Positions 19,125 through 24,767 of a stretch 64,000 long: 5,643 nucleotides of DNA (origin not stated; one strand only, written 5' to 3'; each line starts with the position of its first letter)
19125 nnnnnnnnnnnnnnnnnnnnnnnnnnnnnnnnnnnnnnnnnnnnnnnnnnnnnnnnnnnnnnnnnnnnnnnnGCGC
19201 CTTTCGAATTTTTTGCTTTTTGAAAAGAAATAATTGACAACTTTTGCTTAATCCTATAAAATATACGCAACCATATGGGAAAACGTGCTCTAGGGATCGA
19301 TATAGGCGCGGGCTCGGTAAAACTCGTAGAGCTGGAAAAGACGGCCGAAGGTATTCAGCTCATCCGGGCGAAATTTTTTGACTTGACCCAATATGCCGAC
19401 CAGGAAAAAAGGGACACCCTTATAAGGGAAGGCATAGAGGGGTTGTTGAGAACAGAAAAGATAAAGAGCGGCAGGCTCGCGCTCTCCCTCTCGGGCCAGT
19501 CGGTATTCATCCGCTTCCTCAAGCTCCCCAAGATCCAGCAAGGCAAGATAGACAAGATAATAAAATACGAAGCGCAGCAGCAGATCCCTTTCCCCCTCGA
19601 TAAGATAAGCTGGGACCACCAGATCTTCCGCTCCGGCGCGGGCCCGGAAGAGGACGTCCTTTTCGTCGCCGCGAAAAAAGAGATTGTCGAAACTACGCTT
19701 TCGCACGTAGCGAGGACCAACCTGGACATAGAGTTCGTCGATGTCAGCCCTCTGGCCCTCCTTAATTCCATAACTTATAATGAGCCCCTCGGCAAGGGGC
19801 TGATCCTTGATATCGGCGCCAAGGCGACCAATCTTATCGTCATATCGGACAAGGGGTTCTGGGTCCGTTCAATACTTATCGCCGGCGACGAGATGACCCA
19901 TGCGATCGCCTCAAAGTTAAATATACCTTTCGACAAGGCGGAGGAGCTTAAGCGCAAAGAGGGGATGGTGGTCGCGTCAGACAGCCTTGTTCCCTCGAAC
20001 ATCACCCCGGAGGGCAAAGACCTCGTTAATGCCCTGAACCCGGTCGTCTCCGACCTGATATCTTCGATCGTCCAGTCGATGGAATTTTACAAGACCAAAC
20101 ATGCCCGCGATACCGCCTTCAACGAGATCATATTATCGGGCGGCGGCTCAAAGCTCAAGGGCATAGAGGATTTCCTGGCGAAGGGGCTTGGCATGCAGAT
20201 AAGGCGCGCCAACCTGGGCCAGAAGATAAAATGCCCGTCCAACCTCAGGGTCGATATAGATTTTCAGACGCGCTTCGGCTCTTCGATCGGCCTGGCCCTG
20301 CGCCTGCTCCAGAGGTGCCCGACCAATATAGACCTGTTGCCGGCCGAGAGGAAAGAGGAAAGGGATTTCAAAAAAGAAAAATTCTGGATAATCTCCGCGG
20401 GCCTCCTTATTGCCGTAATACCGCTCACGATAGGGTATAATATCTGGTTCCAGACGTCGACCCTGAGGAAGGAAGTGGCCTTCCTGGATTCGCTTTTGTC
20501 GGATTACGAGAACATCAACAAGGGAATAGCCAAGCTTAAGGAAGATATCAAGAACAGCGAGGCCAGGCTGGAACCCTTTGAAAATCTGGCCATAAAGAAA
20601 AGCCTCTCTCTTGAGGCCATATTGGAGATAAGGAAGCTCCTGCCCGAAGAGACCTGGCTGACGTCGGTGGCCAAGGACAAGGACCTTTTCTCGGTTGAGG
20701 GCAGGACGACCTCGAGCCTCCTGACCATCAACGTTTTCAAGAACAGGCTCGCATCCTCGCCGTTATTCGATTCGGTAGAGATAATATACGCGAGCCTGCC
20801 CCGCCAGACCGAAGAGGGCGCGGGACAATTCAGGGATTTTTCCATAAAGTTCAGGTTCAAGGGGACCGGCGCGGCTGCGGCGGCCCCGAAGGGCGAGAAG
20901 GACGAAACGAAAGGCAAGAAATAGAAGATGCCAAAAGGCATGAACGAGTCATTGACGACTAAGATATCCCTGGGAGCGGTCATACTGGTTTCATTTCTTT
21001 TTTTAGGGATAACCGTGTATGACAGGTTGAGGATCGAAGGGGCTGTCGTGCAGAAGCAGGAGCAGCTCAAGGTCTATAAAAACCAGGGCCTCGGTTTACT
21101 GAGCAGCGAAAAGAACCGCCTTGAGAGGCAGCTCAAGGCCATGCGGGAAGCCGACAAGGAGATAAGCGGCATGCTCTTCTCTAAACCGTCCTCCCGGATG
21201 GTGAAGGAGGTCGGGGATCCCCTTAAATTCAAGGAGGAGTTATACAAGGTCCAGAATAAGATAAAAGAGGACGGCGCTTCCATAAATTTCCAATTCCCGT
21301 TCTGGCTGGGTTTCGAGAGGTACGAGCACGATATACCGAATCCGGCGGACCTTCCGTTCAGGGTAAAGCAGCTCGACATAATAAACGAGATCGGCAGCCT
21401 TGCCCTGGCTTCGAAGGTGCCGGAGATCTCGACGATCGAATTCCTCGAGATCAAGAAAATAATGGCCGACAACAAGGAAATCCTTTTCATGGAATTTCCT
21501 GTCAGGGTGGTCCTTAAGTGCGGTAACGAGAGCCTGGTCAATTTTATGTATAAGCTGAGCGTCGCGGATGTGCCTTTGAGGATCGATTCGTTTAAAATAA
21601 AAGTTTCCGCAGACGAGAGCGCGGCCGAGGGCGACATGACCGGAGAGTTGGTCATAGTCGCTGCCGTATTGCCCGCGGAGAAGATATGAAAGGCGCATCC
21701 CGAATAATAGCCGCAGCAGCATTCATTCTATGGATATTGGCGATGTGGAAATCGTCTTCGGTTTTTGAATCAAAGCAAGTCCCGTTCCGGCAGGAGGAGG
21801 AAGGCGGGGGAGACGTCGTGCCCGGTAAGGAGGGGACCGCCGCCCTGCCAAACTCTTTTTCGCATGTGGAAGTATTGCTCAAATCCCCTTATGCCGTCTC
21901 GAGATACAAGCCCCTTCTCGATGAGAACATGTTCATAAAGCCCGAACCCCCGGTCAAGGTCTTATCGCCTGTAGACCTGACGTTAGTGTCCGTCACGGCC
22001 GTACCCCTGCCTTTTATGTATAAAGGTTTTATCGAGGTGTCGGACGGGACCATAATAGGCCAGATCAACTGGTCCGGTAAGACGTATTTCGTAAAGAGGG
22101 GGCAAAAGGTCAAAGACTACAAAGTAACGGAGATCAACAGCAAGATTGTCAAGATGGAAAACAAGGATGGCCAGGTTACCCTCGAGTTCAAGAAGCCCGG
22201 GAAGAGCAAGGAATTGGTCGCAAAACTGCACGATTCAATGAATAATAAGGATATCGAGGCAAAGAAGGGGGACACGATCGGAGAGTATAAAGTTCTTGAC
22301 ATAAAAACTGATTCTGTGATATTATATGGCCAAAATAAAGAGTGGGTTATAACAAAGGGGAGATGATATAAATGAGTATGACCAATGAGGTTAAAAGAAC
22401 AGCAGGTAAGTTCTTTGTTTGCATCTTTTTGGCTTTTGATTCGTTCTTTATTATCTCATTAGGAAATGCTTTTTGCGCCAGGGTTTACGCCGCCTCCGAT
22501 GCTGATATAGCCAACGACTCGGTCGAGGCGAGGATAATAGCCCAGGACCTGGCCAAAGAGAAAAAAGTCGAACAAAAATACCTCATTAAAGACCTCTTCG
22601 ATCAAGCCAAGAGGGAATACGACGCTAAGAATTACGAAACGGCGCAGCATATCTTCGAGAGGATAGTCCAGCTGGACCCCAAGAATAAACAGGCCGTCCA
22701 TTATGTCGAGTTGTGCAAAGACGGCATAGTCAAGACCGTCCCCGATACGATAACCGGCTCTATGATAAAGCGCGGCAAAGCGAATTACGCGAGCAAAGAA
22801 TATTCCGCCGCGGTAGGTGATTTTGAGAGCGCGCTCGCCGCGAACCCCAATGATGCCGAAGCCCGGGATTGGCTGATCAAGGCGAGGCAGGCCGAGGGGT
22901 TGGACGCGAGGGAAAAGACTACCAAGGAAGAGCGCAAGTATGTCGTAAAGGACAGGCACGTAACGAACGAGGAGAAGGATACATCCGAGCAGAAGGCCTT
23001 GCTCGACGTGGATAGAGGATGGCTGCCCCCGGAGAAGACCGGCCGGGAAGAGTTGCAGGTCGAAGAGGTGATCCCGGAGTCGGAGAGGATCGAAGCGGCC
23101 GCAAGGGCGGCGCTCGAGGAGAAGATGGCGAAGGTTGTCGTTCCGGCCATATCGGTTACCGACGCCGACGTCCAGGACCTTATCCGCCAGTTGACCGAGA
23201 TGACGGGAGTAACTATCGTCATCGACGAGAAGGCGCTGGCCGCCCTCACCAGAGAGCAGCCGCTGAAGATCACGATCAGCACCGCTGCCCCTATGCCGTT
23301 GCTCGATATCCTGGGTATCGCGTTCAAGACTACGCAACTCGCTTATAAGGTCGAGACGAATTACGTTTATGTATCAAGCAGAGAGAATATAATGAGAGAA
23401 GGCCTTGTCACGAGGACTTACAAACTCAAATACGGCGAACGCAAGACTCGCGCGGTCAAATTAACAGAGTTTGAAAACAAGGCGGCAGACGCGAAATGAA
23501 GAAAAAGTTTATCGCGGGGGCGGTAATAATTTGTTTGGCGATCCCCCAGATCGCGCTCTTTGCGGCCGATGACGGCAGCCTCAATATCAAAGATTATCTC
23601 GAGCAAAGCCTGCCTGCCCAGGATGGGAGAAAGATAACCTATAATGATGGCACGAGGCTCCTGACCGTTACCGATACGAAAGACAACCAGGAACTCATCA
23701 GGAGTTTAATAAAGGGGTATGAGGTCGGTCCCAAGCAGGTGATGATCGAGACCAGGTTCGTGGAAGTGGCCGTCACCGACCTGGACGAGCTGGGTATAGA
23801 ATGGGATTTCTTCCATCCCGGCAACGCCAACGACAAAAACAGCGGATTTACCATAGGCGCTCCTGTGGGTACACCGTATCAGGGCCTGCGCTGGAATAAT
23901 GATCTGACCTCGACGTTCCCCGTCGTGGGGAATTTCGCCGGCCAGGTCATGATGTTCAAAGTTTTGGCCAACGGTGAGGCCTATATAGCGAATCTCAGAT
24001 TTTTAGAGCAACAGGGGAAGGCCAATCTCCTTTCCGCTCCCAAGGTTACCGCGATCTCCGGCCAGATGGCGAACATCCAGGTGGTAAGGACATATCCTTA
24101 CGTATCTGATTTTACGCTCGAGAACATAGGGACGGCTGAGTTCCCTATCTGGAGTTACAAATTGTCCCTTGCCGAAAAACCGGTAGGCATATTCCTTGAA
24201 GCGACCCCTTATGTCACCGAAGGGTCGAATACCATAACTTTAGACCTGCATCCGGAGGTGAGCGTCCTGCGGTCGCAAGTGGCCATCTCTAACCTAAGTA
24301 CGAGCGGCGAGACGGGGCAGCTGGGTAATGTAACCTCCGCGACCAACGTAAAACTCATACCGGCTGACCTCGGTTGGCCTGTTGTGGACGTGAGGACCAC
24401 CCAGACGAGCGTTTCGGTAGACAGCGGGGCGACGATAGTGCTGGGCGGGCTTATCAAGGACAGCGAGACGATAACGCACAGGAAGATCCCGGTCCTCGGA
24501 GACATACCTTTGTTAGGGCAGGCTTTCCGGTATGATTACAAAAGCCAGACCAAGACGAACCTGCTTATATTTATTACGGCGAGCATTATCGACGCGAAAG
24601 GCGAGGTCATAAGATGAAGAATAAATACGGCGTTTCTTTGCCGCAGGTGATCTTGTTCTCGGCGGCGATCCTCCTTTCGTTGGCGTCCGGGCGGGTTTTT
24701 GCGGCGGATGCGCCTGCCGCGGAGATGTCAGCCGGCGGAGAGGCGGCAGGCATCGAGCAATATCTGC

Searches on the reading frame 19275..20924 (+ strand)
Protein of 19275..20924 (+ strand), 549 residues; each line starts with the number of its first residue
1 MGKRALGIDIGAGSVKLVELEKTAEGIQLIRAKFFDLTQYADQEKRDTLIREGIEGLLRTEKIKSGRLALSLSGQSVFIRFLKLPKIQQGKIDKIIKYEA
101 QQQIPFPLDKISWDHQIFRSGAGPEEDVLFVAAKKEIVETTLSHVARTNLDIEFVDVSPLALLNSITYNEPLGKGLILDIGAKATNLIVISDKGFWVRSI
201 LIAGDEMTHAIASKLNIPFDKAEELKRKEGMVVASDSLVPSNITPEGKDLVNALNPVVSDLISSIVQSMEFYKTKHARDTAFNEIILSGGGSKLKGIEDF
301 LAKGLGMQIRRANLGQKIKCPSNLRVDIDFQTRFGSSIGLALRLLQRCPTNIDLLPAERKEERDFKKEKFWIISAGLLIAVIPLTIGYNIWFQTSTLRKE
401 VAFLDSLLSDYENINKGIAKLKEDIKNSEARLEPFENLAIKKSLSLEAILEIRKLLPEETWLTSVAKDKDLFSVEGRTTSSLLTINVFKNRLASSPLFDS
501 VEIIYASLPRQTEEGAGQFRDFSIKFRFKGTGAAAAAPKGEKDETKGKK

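Call 39: search_protein_families(library=pfam, proteins=[window:19275-20924:+], max_evalue=0.01)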
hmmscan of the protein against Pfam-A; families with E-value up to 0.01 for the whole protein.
window:19275-20924:+ (549 aa): 4 families
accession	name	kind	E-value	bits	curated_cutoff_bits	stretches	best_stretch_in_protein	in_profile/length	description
PF11104.14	PilM_2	-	2.6e-34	119.1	27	1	7-343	1-338/340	Type IV pilus assembly protein PilM;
PF14450.12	FtsA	-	2.2e-13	51.1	31.8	1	177-314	2-112/127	Cell division protein FtsA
PF06723.19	MreB_Mbl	-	9.9e-13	48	27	1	170-313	143-305/327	MreB/Mbl protein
PF05137.18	PilN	-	6.1e-07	29.8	22.8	1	451-527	5-77/78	Fimbrial assembly protein (PilN)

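Call 77: search_protein_families(library=ncbifam, proteins=[window:19275-20924:+], max_evalue=0.00001)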
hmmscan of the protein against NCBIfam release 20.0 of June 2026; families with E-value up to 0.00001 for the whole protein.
window:19275-20924:+ (549 aa): 8 families
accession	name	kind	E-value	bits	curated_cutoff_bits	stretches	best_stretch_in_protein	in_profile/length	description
NF045709.1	Amuc_1101_fam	equivalog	3.4e-80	270.6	650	1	6-466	8-472/608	Amuc_1101 family PilM-like pilus complex protein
TIGR01175.1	pilM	subfamily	2e-41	142.1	133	1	5-343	5-346/348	type IV pilus assembly protein PilM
TIGR01174.1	ftsA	equivalog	9.5e-16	57.8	175.85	1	127-318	149-350/371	cell division protein FtsA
NF010539.0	PRK13927.1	subfamily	4.2e-12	45.6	293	1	166-313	145-312/339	rod shape-determining protein MreB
TIGR00904.1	mreB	subfamily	1.1e-11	44.4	365.75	1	164-312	142-311/334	MreB/Mrl family cell shape determining protein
NF010540.1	PRK13929.1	exception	6.9e-07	28.6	515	0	167-312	145-309/334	rod-share determining protein MreBH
NF011660.0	PRK15080.1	equivalog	1.2e-06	28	182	0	173-311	141-257/277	ethanolamine utilization protein EutJ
NF053558.1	BeeR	equivalog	7.8e-06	25.1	530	0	163-305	149-308/349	BeeR family actin-like protein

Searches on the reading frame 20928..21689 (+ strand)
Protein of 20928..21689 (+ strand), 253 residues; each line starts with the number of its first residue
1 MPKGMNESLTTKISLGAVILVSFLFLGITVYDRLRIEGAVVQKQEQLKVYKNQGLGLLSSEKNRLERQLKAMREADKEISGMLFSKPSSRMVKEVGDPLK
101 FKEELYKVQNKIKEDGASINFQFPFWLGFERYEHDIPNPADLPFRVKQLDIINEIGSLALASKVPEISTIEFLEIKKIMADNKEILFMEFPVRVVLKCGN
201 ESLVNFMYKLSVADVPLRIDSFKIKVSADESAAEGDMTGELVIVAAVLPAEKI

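Call 39: search_protein_families(library=pfam, proteins=[window:20928-21689:+], max_evalue=0.01)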
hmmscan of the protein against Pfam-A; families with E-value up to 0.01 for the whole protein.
window:20928-21689:+ (253 aa): 0 families

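Call 77: search_protein_families(library=ncbifam, proteins=[window:20928-21689:+], max_evalue=0.00001)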
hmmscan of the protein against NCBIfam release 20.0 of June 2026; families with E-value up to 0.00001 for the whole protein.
window:20928-21689:+ (253 aa): 1 family
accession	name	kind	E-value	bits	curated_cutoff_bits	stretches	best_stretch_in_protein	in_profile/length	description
NF038287.2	Amuc_1100_fam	equivalog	2.2e-06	27.3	180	0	11-171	12-173/326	Amuc_1100 family pilus-like protein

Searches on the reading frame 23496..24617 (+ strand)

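Call 39: search_protein_families(library=pfam, proteins=[window:23496-24617:+], max_evalue=0.01)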
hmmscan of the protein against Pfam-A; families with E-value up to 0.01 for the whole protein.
window:23496-24617:+ (373 aa): 2 families
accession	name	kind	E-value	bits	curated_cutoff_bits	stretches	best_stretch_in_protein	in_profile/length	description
PF00263.26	Secretin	-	4.8e-39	134.1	27.5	1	169-366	1-169/169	Bacterial type II and III secretion system protein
PF03958.22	Secretin_N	-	7.6e-05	23.3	28.2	1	31-80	14-68/69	Bacterial type II/III secretion system short domain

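Call 77: search_protein_families(library=ncbifam, proteins=[window:23496-24617:+], max_evalue=0.00001)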
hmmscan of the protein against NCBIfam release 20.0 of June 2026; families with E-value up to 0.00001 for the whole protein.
window:23496-24617:+ (373 aa): 9 families
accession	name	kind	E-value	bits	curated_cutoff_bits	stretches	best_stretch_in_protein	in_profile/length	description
TIGR02517.1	type_II_gspD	equivalog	3e-47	161.4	351.35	1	42-370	298-595/600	type II secretion system secretin GspD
NF042912.1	Amuc_1098_fam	equivalog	1.2e-45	155.9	750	2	227-372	661-803/805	Amuc_1098 family type IV pilus outer membrane protein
TIGR02519.1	pilus_MshL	equivalog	3.1e-41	141.3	250.2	1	51-365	5-290/290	pilus (MSHA type) biogenesis protein MshL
TIGR02515.1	IV_pilus_PilQ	subfamily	5e-39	134.5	284.35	2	290-365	352-427/428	type IV pilus secretin PilQ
TIGR02516.1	type_III_yscC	equivalog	1.4e-24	86.5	238.45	1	52-366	206-462/463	type III secretion system outer membrane ring subunit SctC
NF010083.0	PRK13568.1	equivalog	1.1e-22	80.4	554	1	297-367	349-419/419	DNA uptake porin HofQ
NF011873.0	PRK15346.1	equivalog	8.2e-18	64.3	524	1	300-367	429-496/499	EscC/YscC/HrcC family type III secretion system outer membrane ring protein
NF007851.2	PRK10560.1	exception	3.4e-16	59.1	598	1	297-367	341-411/412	DNA uptake porin HofQ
TIGR02520.1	pilus_B_mal_scr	equivalog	4.3e-08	32.2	287.65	1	41-329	234-482/513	PilN family type IVB pilus formation outer membrane protein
